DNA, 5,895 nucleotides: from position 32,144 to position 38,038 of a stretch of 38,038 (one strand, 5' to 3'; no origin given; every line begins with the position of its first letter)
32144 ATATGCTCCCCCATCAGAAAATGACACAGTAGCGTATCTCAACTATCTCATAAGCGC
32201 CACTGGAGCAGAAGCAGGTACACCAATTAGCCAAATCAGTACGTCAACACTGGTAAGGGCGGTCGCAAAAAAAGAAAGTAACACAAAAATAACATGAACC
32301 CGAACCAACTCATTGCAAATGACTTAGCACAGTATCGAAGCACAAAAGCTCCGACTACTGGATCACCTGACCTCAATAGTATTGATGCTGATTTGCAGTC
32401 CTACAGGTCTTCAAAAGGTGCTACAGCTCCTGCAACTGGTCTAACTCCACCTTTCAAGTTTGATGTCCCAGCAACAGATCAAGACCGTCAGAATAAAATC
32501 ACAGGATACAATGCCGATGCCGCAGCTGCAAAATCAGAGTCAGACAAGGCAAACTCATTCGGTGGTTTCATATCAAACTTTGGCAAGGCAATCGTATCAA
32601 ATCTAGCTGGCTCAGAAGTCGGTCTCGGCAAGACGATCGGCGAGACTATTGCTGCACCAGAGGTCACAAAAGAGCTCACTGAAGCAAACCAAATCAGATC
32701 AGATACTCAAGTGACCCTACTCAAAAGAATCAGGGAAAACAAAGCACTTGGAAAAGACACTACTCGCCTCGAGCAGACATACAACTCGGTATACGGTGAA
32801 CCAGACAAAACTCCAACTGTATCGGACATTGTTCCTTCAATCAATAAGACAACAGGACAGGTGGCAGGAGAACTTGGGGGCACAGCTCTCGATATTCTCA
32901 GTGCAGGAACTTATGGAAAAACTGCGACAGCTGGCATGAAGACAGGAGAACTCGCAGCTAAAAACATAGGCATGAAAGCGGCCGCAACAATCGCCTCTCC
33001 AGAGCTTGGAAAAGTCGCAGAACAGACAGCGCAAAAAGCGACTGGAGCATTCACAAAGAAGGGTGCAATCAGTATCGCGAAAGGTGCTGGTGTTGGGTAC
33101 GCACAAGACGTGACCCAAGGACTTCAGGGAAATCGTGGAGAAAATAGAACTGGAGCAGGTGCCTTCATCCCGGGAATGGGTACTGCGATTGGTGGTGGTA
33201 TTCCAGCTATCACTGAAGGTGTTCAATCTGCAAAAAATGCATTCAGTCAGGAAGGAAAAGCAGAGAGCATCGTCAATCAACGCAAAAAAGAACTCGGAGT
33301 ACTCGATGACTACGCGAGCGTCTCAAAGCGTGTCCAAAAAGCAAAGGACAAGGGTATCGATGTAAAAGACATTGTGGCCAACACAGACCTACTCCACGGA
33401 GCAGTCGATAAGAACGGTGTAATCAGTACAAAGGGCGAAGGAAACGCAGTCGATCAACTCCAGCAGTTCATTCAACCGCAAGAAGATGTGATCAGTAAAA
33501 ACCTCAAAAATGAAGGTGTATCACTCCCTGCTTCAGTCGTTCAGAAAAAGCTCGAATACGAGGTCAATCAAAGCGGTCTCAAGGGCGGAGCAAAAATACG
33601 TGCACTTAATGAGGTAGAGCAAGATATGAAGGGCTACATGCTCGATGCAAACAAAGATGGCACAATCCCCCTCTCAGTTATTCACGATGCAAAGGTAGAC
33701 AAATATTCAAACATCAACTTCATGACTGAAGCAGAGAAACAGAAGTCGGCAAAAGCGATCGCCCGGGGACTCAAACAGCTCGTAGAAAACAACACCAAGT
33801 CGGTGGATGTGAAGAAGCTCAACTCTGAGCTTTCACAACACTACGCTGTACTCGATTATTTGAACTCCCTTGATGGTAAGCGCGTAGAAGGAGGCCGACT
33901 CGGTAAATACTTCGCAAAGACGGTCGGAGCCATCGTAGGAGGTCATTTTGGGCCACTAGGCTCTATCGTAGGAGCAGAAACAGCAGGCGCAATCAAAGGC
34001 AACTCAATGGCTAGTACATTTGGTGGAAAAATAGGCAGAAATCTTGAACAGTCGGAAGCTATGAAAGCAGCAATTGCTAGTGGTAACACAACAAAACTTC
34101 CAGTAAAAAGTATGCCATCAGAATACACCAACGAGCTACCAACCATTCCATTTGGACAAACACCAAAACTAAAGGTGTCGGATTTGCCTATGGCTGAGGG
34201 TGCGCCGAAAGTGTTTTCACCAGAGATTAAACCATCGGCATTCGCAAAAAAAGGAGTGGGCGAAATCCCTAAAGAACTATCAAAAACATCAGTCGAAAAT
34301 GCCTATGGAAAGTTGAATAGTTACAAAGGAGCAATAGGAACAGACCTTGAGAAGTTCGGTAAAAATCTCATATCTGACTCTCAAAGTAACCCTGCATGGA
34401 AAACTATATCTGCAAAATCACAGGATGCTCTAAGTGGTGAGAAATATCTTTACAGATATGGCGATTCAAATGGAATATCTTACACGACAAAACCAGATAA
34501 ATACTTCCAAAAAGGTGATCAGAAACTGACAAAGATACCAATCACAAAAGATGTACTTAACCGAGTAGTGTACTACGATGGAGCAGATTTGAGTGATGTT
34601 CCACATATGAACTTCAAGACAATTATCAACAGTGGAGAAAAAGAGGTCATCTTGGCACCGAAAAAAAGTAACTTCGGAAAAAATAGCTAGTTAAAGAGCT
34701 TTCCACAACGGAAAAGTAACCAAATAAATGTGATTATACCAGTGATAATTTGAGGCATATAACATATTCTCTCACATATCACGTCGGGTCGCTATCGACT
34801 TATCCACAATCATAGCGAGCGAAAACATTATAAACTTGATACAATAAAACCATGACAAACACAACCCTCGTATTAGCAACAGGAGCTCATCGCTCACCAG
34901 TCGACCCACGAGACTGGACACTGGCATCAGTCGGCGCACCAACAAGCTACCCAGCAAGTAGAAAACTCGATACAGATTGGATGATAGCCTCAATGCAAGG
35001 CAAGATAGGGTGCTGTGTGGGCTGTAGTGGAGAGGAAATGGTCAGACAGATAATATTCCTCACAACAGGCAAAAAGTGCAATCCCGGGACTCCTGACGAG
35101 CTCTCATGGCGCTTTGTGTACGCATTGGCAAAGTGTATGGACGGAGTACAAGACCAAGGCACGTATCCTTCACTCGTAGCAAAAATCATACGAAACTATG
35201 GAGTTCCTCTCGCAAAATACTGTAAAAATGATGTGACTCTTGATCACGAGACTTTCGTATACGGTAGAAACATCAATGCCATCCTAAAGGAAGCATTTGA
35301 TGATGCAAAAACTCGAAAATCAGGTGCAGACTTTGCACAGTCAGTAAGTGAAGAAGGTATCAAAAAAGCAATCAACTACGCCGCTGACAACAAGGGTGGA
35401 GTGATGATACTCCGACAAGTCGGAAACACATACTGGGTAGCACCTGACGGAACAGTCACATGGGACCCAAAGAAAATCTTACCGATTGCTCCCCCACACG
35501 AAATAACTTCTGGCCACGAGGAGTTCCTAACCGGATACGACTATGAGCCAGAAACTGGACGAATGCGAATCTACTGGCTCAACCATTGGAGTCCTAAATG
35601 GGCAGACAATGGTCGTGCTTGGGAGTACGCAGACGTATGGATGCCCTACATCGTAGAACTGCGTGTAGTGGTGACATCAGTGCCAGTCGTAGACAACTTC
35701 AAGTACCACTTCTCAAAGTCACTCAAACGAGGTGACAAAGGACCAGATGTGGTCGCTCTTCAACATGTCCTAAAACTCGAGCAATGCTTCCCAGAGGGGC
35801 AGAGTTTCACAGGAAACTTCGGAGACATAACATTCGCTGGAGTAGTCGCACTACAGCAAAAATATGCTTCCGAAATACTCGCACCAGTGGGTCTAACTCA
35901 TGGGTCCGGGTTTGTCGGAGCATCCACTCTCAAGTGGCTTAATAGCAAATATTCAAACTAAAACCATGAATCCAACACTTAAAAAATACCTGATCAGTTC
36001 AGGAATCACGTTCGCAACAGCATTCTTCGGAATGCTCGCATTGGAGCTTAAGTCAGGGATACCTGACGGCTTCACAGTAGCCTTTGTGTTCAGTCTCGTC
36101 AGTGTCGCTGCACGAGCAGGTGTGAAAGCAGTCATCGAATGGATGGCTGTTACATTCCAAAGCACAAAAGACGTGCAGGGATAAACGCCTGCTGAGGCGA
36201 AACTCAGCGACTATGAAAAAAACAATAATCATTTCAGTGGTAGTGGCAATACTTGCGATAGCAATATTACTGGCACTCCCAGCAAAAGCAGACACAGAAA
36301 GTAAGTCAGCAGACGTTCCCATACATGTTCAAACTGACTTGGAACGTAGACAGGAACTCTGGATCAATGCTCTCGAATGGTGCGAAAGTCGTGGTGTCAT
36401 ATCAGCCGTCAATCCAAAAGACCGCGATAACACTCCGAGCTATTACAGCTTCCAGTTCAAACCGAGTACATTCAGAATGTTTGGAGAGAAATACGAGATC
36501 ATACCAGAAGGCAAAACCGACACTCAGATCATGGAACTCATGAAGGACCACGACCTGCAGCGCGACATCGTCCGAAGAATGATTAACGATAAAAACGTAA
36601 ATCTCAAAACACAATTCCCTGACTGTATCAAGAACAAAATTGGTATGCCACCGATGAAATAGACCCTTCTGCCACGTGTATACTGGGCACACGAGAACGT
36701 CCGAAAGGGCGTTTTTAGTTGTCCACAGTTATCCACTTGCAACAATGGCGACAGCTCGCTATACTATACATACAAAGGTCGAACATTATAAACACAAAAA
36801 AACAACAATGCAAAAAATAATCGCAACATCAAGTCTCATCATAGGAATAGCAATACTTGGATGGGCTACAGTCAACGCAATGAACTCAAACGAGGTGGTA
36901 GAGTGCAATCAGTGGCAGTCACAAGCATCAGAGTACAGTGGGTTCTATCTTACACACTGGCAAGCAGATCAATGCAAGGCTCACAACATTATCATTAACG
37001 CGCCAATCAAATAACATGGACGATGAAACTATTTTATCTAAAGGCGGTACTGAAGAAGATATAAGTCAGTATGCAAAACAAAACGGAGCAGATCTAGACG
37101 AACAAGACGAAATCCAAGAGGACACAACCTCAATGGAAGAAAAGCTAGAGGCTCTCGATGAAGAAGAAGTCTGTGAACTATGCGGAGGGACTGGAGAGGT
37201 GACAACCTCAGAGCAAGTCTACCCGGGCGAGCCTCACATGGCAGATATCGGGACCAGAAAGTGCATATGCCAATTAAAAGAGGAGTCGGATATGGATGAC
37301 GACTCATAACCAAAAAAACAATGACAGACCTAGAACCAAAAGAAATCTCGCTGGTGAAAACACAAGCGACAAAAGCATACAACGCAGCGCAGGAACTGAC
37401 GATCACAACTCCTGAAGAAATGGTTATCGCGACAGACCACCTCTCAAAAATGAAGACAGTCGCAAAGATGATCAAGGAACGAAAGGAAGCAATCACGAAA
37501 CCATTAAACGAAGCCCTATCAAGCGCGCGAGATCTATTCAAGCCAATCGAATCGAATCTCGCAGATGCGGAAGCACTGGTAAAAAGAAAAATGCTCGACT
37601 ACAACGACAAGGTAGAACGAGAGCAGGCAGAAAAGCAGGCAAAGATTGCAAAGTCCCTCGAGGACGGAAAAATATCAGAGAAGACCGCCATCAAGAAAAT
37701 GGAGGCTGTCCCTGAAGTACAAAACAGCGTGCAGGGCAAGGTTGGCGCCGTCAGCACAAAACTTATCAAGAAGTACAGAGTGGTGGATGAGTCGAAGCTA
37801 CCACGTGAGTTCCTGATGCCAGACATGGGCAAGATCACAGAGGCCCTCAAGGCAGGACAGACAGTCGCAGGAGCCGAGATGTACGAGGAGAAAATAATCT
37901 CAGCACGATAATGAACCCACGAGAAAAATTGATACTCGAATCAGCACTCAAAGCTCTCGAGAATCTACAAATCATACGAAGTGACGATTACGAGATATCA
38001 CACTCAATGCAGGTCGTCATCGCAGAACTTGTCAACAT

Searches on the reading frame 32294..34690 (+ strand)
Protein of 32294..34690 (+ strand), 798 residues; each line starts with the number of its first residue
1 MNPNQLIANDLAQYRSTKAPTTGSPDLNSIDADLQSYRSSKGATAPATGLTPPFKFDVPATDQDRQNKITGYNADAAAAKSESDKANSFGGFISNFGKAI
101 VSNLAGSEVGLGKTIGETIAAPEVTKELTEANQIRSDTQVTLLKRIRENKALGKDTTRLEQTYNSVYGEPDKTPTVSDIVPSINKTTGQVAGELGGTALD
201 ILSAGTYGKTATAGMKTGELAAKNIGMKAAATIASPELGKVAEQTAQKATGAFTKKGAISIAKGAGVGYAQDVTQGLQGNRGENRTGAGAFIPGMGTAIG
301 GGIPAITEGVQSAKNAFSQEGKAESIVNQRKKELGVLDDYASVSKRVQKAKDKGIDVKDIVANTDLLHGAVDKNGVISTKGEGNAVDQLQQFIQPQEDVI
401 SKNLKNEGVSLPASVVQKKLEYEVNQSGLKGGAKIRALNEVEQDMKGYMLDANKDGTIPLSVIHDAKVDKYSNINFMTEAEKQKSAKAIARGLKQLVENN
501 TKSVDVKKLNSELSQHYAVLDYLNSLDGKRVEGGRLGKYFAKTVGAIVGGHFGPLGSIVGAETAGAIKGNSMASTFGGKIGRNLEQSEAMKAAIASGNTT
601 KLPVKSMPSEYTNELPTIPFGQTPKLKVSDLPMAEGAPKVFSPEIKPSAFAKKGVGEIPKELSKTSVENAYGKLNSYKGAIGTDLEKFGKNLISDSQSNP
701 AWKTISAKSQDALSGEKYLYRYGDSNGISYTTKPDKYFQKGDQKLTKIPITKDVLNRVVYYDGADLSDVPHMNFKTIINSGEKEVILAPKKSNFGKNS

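Call 7: search_protein_families(library=pfam, proteins=[window:32294-34690:+], max_evalue=0.01)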
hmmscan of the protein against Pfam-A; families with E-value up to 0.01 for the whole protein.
window:32294-34690:+ (798 aa): 1 family
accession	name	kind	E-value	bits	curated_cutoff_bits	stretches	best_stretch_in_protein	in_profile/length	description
PF11181.13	YflT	-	0.0052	17.7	26.2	0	334-361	3-30/99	Heat induced stress protein YflT domain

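Call 8: search_protein_families(library=phrogs, proteins=[window:32294-34690:+], max_evalue=0.001)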
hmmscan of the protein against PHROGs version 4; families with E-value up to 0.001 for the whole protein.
window:32294-34690:+ (798 aa): 0 families

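Call 35: find_related_loci(query=window:32294-34690:+, collection=viral_contigs, flank=10000)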
Query window:32294-34690:+ (798 aa) in viral_contigs; peptide patterns used: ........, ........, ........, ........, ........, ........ (x = any residue, [..] = any of these).
8 stretches matched a pattern, but none encodes a relative of the query by tblastn (E <= 1e-3).

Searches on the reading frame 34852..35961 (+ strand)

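Call 30: search_protein_families(library=pfam, proteins=[window:34852-35961:+], max_evalue=0.05)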
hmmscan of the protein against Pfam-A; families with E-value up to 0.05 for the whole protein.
window:34852-35961:+ (369 aa): 1 family
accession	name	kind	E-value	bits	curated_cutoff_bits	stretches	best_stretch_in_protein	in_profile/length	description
PF01471.23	PG_binding_1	-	0.015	15.9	23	1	297-338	2-41/57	Putative peptidoglycan binding domain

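Call 31: search_protein_families(library=phrogs, proteins=[window:34852-35961:+], max_evalue=0.01)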
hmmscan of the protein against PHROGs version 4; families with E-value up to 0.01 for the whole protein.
window:34852-35961:+ (369 aa): 0 families

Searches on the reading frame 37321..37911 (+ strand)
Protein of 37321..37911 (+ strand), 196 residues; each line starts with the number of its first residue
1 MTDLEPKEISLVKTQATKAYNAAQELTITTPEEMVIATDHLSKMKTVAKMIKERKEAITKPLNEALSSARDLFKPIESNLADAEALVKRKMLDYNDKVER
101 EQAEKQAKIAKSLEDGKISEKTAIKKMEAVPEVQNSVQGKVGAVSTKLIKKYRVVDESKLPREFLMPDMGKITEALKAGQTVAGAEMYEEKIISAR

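Call 30: search_protein_families(library=pfam, proteins=[window:37321-37911:+], max_evalue=0.05)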
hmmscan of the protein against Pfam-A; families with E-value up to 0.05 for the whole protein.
window:37321-37911:+ (196 aa): 1 family
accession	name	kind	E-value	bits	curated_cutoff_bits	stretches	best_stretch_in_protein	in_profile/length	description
PF05565.16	Sipho_Gp157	-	0.0079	16.6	28.6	1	134-191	93-157/162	Siphovirus Gp157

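Call 31: search_protein_families(library=phrogs, proteins=[window:37321-37911:+], max_evalue=0.01)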
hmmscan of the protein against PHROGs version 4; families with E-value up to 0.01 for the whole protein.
window:37321-37911:+ (196 aa): 3 families
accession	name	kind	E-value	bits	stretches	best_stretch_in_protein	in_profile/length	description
phrog_10477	-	DNA, RNA and nucleotide metabolism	6.4e-12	46.9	1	14-111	27-122/243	exonuclease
phrog_19894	-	unknown function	0.00091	19.1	1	94-173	334-413/576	-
phrog_253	-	DNA, RNA and nucleotide metabolism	0.005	17.7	0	48-191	29-161/169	Mu Gam-like end protection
